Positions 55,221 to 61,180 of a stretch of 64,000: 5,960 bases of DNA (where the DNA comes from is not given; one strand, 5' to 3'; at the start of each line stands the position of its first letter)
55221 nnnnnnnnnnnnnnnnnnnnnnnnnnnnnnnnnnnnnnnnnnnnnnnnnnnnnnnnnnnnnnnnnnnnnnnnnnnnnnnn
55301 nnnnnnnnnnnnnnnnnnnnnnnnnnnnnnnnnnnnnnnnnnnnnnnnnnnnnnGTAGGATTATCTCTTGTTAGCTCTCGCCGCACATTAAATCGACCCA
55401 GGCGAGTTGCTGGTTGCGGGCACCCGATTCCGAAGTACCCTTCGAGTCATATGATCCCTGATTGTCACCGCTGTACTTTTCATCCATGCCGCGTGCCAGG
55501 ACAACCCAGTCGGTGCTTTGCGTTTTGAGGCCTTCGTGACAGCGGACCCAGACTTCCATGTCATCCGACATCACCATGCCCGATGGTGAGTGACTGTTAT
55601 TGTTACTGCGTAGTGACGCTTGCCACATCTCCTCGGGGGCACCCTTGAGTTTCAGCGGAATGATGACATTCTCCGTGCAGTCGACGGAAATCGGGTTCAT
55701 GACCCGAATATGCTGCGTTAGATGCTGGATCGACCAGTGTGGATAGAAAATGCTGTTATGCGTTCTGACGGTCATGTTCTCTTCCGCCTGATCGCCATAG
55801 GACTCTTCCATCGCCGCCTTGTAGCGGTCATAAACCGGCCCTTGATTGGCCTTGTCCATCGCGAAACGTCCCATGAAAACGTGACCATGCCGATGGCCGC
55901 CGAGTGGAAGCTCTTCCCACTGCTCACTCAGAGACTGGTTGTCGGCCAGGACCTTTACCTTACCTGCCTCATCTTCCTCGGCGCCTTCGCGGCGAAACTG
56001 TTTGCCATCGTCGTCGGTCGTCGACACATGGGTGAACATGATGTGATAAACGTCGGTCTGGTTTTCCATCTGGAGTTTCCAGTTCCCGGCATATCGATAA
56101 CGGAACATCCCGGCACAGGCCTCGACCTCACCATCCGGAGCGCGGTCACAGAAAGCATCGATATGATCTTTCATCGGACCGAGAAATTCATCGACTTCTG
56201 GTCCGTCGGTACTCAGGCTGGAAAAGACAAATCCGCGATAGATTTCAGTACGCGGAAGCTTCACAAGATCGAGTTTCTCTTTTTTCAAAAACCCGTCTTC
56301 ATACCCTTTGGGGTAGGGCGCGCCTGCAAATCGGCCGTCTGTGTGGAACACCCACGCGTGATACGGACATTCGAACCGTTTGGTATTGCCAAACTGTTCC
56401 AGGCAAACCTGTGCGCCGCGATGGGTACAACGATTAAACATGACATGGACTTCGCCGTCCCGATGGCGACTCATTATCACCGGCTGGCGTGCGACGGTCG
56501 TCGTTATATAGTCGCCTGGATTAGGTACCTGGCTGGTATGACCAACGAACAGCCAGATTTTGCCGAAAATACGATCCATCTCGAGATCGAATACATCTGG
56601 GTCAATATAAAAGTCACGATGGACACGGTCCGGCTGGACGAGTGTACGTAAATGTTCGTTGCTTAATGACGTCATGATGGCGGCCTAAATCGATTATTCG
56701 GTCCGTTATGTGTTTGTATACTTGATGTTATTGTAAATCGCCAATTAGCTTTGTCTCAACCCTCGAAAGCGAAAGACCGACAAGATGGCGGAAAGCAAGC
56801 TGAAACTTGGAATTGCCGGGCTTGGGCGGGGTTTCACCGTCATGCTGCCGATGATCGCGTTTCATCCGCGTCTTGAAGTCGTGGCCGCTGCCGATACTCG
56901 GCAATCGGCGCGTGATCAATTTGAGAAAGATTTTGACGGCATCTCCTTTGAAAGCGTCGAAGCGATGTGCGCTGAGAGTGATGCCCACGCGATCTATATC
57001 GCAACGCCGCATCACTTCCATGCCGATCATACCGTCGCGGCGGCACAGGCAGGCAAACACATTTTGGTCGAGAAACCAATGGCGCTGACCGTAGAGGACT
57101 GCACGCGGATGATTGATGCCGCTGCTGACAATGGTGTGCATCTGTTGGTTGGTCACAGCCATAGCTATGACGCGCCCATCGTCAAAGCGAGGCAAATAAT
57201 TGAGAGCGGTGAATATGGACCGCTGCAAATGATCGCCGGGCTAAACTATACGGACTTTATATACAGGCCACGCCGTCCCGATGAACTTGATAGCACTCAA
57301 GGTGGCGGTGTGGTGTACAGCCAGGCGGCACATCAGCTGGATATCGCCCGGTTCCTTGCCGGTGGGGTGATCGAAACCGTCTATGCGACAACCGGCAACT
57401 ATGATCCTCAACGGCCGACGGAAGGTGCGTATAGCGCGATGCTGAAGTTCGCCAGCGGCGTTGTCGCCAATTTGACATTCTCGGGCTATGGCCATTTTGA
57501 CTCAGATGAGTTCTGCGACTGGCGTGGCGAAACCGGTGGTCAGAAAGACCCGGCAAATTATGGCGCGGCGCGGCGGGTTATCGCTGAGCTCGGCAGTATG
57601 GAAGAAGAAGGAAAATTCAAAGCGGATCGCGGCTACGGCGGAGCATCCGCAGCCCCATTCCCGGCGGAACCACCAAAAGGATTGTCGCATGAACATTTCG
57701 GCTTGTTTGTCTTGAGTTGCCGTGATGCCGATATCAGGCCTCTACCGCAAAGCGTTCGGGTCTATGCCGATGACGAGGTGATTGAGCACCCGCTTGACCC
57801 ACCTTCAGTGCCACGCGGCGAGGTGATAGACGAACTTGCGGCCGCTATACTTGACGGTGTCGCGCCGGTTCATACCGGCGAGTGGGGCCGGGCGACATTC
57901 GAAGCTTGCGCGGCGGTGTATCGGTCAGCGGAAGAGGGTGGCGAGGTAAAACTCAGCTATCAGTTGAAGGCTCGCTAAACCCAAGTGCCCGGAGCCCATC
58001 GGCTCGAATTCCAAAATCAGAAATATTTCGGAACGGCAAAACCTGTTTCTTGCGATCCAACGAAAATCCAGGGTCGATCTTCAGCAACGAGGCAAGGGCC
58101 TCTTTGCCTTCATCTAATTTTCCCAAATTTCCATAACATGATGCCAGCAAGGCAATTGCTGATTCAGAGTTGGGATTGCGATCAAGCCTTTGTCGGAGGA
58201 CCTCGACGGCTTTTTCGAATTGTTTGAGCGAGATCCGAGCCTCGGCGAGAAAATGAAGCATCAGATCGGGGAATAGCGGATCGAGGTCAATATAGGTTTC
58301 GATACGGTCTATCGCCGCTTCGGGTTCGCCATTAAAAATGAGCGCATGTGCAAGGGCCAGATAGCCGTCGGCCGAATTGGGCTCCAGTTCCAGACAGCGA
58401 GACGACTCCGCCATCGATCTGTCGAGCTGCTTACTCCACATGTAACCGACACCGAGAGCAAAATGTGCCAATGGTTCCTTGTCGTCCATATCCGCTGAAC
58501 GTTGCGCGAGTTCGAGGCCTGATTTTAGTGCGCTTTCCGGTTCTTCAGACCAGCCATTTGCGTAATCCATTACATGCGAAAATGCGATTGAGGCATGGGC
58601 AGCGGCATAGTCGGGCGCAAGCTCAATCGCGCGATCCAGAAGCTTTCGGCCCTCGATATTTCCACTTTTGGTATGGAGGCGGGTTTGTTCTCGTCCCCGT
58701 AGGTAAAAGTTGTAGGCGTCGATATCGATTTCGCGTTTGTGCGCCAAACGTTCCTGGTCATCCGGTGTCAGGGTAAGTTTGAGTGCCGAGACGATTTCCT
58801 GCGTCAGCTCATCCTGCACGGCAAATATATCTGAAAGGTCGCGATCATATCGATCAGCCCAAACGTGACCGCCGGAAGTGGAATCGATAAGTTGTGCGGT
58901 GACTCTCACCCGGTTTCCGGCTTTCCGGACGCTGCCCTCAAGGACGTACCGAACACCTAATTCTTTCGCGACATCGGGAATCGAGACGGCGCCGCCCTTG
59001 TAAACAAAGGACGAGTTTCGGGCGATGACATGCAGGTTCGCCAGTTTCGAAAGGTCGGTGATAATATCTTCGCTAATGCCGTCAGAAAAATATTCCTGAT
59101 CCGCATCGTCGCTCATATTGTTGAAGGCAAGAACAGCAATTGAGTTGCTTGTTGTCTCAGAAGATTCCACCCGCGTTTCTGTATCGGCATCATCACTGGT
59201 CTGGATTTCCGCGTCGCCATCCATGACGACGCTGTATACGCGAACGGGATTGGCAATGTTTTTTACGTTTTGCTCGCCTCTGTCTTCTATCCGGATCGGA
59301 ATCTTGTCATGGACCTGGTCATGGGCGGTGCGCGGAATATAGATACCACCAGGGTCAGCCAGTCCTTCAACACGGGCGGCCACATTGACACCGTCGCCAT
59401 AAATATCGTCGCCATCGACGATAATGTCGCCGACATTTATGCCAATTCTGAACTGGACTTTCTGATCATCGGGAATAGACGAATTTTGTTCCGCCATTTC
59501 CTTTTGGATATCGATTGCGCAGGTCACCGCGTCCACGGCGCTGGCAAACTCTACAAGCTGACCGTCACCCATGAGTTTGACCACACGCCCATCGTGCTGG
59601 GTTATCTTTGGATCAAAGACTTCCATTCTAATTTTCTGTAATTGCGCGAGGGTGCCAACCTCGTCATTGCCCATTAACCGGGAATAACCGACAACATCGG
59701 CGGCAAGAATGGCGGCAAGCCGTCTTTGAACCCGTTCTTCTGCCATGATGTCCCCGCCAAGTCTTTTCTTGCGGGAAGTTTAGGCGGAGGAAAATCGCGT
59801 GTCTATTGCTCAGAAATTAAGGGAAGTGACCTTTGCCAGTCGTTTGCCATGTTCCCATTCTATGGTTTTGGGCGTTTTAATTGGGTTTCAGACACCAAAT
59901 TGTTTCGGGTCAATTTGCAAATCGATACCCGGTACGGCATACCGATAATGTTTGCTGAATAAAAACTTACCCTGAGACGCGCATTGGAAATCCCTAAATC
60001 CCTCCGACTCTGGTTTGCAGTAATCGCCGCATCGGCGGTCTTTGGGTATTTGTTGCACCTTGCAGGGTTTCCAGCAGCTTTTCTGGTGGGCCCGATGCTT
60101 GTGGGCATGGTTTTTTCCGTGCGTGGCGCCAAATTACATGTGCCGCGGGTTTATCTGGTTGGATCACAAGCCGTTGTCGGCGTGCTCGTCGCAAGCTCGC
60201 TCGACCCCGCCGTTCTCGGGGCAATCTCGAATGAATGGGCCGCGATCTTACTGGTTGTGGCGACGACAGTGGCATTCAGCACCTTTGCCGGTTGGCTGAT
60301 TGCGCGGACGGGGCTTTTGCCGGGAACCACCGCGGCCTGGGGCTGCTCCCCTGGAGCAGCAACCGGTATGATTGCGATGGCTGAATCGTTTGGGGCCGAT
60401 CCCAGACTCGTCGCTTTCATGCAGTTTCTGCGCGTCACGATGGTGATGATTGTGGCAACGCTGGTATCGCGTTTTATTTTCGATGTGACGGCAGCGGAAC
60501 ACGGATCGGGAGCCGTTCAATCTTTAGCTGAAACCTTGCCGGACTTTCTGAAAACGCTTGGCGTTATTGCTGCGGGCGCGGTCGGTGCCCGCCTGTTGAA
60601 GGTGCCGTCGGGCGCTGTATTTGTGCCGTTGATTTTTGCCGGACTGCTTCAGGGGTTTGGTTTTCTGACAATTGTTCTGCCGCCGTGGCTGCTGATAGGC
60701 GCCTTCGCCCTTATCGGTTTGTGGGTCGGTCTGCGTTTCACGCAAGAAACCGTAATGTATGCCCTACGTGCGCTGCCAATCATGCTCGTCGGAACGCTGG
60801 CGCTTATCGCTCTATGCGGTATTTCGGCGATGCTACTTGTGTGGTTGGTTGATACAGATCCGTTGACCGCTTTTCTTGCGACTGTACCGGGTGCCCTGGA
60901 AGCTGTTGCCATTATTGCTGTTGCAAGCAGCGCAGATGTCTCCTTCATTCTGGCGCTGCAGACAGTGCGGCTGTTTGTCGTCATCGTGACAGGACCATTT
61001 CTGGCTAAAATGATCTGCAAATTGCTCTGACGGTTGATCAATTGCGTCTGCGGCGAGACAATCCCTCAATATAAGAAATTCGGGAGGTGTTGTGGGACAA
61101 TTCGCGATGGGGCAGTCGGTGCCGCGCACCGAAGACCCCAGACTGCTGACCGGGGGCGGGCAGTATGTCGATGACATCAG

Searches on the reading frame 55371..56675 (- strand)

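Call 87: search_protein_families(library=pfam, proteins=[window:55371-56675:-], max_evalue=0.00001)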
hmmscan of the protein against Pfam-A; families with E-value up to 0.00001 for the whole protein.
window:55371-56675:- (434 aa): 2 families
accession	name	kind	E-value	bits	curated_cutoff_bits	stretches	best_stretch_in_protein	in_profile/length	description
PF00355.32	Rieske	-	5.1e-19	68.4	20.3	1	41-123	2-82/88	Rieske [2Fe-2S] domain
PF00848.25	Ring_hydroxyl_A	-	8.6e-09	36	24.9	1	191-387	10-181/208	Ring hydroxylating alpha subunit (catalytic domain)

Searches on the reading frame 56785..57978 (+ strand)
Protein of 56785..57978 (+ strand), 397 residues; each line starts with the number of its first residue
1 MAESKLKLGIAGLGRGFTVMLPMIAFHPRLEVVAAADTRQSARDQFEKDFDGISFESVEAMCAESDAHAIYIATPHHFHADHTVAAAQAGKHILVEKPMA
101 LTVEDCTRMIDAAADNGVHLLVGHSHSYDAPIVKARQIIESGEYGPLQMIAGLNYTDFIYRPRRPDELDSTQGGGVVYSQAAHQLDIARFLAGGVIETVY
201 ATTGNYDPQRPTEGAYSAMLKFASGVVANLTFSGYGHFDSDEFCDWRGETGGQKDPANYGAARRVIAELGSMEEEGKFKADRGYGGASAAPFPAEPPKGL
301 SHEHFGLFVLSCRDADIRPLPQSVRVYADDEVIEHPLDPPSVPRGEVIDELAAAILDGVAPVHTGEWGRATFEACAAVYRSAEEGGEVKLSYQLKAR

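Call 87: search_protein_families(library=pfam, proteins=[window:56785-57978:+], max_evalue=0.00001)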
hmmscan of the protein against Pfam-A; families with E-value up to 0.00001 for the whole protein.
window:56785-57978:+ (397 aa): 3 families
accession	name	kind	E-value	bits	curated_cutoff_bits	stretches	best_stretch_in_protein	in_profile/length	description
PF01408.29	GFO_IDH_MocA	-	1.3e-26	94.1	24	1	7-124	2-120/120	Oxidoreductase family, NAD-binding Rossmann fold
PF22725.1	GFO_IDH_MocA_C3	-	1.9e-20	73.6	27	1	133-250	2-120/124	GFO/IDH/MocA C-terminal domain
PF02894.22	GFO_IDH_MocA_C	-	3.8e-11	43.6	22.9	1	137-237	2-109/218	Oxidoreductase family, C-terminal alpha/beta domain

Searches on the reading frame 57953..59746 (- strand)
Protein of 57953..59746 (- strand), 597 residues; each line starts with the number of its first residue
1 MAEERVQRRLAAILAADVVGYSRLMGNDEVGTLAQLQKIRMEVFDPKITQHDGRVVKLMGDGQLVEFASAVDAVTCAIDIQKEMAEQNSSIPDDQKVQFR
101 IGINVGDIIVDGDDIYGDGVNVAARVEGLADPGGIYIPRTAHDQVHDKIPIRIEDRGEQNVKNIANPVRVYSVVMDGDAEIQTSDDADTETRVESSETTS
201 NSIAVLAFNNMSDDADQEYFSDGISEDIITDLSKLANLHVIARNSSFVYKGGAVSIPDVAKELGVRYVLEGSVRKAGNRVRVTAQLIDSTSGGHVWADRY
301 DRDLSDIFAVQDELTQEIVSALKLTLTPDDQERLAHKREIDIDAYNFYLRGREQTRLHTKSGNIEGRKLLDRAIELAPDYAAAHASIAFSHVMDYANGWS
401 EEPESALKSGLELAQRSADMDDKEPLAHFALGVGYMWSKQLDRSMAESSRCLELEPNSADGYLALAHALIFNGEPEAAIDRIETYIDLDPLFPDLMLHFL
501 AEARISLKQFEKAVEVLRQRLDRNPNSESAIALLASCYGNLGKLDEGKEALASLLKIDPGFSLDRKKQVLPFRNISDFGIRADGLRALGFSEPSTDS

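Call 87: search_protein_families(library=pfam, proteins=[window:57953-59746:-], max_evalue=0.00001)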
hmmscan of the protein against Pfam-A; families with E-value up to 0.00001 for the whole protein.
window:57953-59746:- (597 aa): 10 families
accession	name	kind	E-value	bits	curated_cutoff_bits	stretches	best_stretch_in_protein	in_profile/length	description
PF13428.12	TPR_14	-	2.4e-14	52.8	23.5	0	498-535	5-42/44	Tetratricopeptide repeat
PF00211.25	Guanylate_cyc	-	2e-13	50.8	21.9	1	12-169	10-177/183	Adenylate and Guanylate cyclase catalytic domain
PF14559.12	TPR_19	-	2.1e-13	50.8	25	1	507-560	4-57/68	Tetratricopeptide repeat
PF13181.12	TPR_8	-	8.8e-13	47.8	25.7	0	532-559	5-32/34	Tetratricopeptide repeat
PF07719.23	TPR_2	-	1e-11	44.4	27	0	533-560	6-33/34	Tetratricopeptide repeat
PF13431.12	TPR_17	-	7.6e-11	41.8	24.4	0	450-479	4-33/34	Tetratricopeptide repeat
PF12895.13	ANAPC3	-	1e-07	32.5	27.2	0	497-551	26-79/82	Anaphase-promoting complex, cyclosome, subunit 3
PF13414.12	TPR_11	-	6.9e-07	29.3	26.8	0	370-391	17-38/42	TPR repeat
PF13174.12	TPR_6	-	3e-06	28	26.3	0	534-559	6-31/33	Tetratricopeptide repeat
PF13371.12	TPR_9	-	8e-06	26.2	35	0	434-490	4-60/73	Tetratricopeptide repeat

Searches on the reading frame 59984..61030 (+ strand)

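Call 87: search_protein_families(library=pfam, proteins=[window:59984-61030:+], max_evalue=0.00001)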
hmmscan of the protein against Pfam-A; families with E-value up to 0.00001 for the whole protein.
window:59984-61030:+ (348 aa): 1 family
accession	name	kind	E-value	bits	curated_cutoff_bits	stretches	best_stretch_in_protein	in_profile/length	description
PF05145.17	AbrB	-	6.2e-83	278.8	29.2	1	33-344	1-313/314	Transition state regulatory protein AbrB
